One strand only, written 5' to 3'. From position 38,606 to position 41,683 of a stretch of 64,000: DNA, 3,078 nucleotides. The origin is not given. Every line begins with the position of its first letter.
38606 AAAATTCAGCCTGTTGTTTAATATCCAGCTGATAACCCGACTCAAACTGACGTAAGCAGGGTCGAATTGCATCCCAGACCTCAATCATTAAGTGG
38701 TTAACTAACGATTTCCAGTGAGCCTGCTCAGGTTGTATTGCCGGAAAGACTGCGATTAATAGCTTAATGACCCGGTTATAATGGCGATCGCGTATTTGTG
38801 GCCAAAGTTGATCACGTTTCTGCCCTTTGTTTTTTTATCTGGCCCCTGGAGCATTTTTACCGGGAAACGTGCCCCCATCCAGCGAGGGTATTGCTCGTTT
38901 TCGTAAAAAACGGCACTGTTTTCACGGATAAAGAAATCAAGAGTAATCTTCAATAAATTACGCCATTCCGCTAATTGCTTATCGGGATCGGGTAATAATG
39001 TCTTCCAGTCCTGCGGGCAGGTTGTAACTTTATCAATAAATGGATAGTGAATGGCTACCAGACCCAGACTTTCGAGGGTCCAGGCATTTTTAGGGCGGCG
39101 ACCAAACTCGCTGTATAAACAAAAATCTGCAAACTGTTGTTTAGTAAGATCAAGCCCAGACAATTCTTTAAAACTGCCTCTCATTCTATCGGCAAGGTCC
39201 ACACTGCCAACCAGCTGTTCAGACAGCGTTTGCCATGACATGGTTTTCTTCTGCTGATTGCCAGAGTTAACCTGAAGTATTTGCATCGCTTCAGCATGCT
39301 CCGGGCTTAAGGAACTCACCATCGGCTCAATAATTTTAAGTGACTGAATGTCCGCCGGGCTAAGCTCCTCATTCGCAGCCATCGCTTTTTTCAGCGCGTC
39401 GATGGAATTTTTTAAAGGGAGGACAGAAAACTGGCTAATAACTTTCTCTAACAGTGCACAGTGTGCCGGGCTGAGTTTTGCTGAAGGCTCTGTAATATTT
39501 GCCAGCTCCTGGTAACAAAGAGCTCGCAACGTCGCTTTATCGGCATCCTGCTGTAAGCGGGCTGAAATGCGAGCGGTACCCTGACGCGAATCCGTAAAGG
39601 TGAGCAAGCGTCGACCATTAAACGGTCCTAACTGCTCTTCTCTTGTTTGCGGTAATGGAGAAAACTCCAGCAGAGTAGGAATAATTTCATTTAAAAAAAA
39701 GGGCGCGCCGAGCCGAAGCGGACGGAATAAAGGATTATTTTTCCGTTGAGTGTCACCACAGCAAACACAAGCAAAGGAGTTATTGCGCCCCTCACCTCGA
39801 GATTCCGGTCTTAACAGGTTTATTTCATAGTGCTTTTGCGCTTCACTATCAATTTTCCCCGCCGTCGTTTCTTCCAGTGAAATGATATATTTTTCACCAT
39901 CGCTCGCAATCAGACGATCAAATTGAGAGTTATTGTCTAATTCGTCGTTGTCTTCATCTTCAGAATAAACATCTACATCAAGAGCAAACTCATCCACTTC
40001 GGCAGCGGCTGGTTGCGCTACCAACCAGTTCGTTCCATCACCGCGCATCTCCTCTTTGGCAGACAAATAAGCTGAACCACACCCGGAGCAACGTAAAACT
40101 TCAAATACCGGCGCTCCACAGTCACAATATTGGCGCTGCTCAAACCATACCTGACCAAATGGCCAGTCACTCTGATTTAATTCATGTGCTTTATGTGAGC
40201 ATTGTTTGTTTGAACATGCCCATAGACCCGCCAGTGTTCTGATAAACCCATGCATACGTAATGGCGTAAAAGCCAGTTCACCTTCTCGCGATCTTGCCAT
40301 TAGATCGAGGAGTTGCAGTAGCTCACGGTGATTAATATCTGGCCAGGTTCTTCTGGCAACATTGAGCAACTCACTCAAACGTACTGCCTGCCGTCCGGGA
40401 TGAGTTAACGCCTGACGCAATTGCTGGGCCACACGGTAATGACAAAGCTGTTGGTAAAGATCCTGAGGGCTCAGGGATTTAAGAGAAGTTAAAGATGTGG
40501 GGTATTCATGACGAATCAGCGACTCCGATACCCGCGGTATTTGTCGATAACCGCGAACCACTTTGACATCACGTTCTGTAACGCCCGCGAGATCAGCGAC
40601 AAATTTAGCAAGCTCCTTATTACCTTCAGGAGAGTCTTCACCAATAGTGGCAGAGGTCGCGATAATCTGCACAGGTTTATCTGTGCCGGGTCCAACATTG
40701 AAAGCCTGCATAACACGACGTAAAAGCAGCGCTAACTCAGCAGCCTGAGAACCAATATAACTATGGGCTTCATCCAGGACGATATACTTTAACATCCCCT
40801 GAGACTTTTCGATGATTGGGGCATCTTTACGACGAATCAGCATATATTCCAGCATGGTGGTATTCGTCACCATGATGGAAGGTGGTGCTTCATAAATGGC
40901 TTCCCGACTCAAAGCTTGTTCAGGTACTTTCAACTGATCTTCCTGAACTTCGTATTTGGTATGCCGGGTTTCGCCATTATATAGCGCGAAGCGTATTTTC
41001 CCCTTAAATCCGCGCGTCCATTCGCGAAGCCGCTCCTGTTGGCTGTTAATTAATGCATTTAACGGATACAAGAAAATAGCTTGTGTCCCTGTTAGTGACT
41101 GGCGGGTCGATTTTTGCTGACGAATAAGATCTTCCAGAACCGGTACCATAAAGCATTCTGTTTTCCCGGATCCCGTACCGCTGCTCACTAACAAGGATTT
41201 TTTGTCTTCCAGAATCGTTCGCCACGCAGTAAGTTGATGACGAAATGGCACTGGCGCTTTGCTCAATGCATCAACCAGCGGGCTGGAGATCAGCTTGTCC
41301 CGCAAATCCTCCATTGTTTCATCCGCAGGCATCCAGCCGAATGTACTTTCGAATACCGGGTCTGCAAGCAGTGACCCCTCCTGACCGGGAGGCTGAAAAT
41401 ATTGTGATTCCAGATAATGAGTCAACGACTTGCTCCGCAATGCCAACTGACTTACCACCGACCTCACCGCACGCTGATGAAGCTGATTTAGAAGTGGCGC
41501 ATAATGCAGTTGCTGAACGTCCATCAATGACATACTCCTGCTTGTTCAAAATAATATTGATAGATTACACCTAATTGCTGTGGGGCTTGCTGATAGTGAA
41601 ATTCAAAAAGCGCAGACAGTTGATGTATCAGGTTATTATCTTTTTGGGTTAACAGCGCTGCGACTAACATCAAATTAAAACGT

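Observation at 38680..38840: Single-nucleotide frameshift inside an A7 homopolymer splits the DruE-like giant helicase into 925-aa and 1160-aa ORFs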

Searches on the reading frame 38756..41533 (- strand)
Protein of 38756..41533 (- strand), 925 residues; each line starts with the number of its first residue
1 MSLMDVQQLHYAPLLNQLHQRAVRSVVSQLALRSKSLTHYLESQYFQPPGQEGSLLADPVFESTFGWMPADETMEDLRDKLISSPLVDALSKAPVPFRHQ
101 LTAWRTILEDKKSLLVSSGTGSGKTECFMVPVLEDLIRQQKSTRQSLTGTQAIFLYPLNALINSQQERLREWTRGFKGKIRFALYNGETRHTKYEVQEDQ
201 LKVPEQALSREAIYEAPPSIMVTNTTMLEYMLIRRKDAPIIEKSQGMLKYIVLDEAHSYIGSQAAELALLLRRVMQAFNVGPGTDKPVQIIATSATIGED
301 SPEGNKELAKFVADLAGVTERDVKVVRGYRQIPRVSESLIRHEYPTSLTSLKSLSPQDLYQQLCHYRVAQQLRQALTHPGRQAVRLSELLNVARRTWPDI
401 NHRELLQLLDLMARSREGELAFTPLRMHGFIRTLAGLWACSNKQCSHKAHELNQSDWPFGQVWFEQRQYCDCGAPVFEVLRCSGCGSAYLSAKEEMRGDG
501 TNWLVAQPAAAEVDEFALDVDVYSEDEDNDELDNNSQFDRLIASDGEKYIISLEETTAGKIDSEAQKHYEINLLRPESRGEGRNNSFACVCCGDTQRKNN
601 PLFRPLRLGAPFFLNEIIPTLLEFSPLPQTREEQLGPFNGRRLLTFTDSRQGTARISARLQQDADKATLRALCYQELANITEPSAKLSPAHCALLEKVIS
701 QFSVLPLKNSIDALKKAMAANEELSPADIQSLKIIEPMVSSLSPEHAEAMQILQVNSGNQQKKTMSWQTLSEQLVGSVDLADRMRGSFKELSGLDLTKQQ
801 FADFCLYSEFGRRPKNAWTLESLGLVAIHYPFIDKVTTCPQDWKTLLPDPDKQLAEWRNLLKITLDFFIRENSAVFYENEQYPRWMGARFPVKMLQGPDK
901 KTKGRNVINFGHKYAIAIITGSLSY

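Call 7: search_protein_families(proteins=[window:38756-41533:-], library=padloc)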
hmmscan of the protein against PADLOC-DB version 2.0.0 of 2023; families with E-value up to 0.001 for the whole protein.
window:38756-41533:- (925 aa): 26 families (the best 25 are shown)
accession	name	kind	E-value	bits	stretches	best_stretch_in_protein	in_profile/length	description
PDLC00037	DruE3|DruE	-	4.5e-295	981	1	9-906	4-865/2055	SNF2 family N-terminal domain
PDLC00035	DruE3|DruE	-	1.4e-230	766.6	1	11-904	7-863/1460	SNF2 family N-terminal domain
PDLC00036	DruE3|DruE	-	5.5e-154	512.5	1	11-880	5-825/2023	SNF2 family N-terminal domain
PDLC00013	DruE1|DruE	-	2.7e-86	288.8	3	356-716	454-807/1776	SNF2 family N-terminal domain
PDLC00051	DruE4|DruE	-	1e-62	210.2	3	209-492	276-561/1829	SNF2 family N-terminal domain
PDLC00015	DruE2|DruE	-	1.5e-60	203.3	3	207-497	288-591/1887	SNF2 family N-terminal domain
PDLC00014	DruE2|DruE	-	1.5e-53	179.8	2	208-687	307-848/1928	SNF2 family N-terminal domain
PDLC02896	DpdJ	-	3e-21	72.9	2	203-329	322-436/1487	DpdJ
PDLC03960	SngC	-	8e-21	72.5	1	100-326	29-216/720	-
PDLC02503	BrxHI|BrxHII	-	1.7e-15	54.4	1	100-300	29-197/698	BrxHI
PDLC00937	Cas3d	-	5.5e-09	33.7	1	99-296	1-190/357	"CRISPR-associated helicase Cas3, subtype CYANO"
PDLC02501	BrxHI|BrxHII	-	2.1e-08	30.8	1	103-299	31-197/925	BrxHI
PDLC02898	DpdJ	-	1.3e-07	28.8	1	208-330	337-448/506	DpdJ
PDLC01533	Cas3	-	7.4e-07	25.9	1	91-274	31-186/897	CAS-I; effector_G3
PDLC02897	DpdJ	-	8.6e-07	25.1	1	90-274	94-269/1570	DpdJ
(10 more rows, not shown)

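Call 22: list_cluster_members(proteins=[window:38756-41533:-, window:35211-38693:-])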
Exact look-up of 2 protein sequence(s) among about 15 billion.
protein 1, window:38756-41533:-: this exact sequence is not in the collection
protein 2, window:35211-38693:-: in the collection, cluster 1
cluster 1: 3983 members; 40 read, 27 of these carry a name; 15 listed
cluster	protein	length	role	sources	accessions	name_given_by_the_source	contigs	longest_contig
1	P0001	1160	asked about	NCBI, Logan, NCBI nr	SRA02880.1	helicase superfamily protein [Escherichia coli]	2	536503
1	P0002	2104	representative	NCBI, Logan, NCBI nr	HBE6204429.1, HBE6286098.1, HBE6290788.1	TPA: DEAD/DEAH box helicase [Escherichia coli] | DEAD/DEAH box helicase [Escherichia coli]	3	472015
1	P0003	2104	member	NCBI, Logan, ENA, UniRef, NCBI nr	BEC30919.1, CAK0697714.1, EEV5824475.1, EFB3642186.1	DEAD/DEAH box helicase [Escherichia coli] | DEAD/DEAH box helicase n=1 Tax=Escherichia coli TaxID=562 RepID=UPI000932D616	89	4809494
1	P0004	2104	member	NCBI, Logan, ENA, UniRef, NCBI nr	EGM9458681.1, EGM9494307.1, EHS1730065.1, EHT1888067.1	DEAD/DEAH box helicase [Escherichia coli] | DEAD/DEAH box helicase n=1 Tax=Escherichia coli TaxID=562 RepID=UPI00175C040A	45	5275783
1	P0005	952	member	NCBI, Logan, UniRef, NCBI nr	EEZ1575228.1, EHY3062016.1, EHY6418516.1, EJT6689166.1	DEAD/DEAH box helicase [Escherichia coli] | DEAD/DEAH box helicase n=1 Tax=Escherichia coli TaxID=562 RepID=UPI002A3BB835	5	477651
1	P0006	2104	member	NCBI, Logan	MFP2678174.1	DEAD/DEAH box helicase [Escherichia coli]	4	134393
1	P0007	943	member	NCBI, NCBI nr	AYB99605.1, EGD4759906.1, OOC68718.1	ATP-dependent helicase [Escherichia coli ATCC 8739]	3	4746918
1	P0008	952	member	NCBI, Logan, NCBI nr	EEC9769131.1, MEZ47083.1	DEAD/DEAH box helicase [Escherichia coli]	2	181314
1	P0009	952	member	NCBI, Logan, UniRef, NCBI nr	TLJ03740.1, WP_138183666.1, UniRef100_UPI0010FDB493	DEAD/DEAH box helicase [Escherichia sp. E4385] | DEAD/DEAH box helicase n=1 Tax=Escherichia sp. E4385 TaxID=2040639 RepID=UPI0010FDB493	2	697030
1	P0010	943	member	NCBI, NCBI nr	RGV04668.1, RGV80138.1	ATP-dependent helicase [Escherichia coli]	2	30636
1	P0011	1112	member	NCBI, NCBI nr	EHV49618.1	helicase conserved C-terminal domain protein [Escherichia coli DEC6B]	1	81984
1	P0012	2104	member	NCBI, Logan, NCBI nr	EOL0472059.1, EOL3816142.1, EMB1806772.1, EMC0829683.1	DEAD/DEAH box helicase [Escherichia coli]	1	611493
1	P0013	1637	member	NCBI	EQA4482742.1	helicase-related protein, partial [Escherichia coli]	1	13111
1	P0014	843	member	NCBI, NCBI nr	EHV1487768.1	DEAD/DEAH box helicase, partial [Salmonella enterica] | DEAD/DEAH box helicase [Salmonella enterica]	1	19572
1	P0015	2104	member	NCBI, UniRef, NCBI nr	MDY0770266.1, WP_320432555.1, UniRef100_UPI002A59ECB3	DEAD/DEAH box helicase [Escherichia coli] | DEAD/DEAH box helicase n=1 Tax=Escherichia coli TaxID=562 RepID=UPI002A59ECB3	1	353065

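Call 23: find_encoding_contigs(protein=P0001, flank=6000, max_places=6)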
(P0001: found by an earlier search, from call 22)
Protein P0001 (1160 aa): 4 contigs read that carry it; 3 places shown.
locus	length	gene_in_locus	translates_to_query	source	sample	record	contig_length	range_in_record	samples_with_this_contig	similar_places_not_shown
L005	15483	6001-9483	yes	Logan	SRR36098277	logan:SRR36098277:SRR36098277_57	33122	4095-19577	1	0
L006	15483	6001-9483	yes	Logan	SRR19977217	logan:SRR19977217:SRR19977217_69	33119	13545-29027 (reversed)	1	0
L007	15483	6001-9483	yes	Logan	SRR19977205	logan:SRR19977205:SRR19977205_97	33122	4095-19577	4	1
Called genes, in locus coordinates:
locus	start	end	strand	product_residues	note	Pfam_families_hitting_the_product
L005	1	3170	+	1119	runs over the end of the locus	PF27201:YjiT_N, PF27205:YjiT_2nd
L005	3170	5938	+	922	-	PF00270:DEAD, PF04851:ResIII (weak), PF27116:YjiV_N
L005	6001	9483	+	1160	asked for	PF00271:Helicase_C, PF09369:MZB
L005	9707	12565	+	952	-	PF00176:SNF2-rel_dom, PF00270:DEAD, PF04851:ResIII, PF00271:Helicase_C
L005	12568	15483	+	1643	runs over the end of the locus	PF07669:Eco57I (faint)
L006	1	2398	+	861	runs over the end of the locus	PF27201:YjiT_N, PF27205:YjiT_2nd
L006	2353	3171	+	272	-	-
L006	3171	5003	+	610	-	PF00270:DEAD, PF04851:ResIII (weak), PF27116:YjiV_N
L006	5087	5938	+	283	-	-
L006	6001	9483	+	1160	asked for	PF00271:Helicase_C, PF09369:MZB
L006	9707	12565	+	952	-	PF00176:SNF2-rel_dom, PF00270:DEAD, PF04851:ResIII, PF00271:Helicase_C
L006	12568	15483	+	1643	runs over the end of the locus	PF07669:Eco57I (faint)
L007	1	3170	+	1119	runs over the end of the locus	PF27201:YjiT_N, PF27205:YjiT_2nd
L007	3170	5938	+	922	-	PF00270:DEAD, PF04851:ResIII (weak), PF27116:YjiV_N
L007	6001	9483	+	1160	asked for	PF00271:Helicase_C, PF09369:MZB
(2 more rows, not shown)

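Call 64: find_encoding_contigs(protein=P0001, flank=10000, max_places=10)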
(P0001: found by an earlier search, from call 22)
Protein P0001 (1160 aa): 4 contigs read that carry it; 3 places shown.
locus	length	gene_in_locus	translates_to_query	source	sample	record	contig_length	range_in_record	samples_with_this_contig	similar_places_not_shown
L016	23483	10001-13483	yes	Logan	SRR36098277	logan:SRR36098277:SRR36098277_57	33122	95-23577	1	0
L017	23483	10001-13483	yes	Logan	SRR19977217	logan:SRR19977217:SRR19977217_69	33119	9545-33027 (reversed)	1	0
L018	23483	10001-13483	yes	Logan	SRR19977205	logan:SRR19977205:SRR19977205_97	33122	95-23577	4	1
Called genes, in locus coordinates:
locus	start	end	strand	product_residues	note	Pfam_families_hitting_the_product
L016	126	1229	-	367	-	PF26739:DUF8245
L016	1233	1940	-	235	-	PF00691:OmpA (weak)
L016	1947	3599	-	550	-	PF01618:MotA_ExbB (weak), PF07464:ApoLp-III (faint), PF01442:Apolipoprotein (weak)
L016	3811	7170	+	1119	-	PF27201:YjiT_N, PF27205:YjiT_2nd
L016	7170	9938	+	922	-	PF00270:DEAD, PF04851:ResIII (weak), PF27116:YjiV_N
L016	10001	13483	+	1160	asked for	PF00271:Helicase_C, PF09369:MZB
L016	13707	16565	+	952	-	PF00176:SNF2-rel_dom, PF00270:DEAD, PF04851:ResIII, PF00271:Helicase_C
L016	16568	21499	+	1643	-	PF07669:Eco57I (faint)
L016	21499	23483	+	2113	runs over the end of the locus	PF00270:DEAD, PF00271:Helicase_C, PF09369:MZB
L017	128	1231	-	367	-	PF26739:DUF8245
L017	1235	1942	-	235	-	PF00691:OmpA (weak)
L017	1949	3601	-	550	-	PF01618:MotA_ExbB (weak), PF07464:ApoLp-III (faint), PF01442:Apolipoprotein (weak)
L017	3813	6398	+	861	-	PF27201:YjiT_N, PF27205:YjiT_2nd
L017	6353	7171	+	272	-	-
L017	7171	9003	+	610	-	PF00270:DEAD, PF04851:ResIII (weak), PF27116:YjiV_N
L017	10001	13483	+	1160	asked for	PF00271:Helicase_C, PF09369:MZB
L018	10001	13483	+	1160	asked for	PF00271:Helicase_C, PF09369:MZB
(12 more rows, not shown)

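Call 70: search_protein_families(proteins=[window:38756-41533:-], library=ncbifam, max_evalue=1e-10)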
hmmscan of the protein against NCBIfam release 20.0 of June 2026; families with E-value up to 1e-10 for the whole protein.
window:38756-41533:- (925 aa): 4 families
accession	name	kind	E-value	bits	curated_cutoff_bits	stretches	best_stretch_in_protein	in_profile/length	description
NF041067.1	DpdJ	equivalog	7.8e-18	63.6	800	0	204-328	316-428/1482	protein DpdJ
TIGR04121.1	DEXH_lig_assoc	equivalog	3.3e-16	58.2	850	1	96-335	14-215/804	ligase-associated DNA damage response DEXH box helicase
TIGR03817.1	DECH_helic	hypoth_equivalog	4.5e-15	54.9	874.1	1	95-303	36-210/742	helicase/secretion neighborhood putative DEAH-box helicase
NF010338.0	PRK13767.1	equivalog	1.1e-11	43.7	849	1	108-326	45-243/877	ATP-dependent helicase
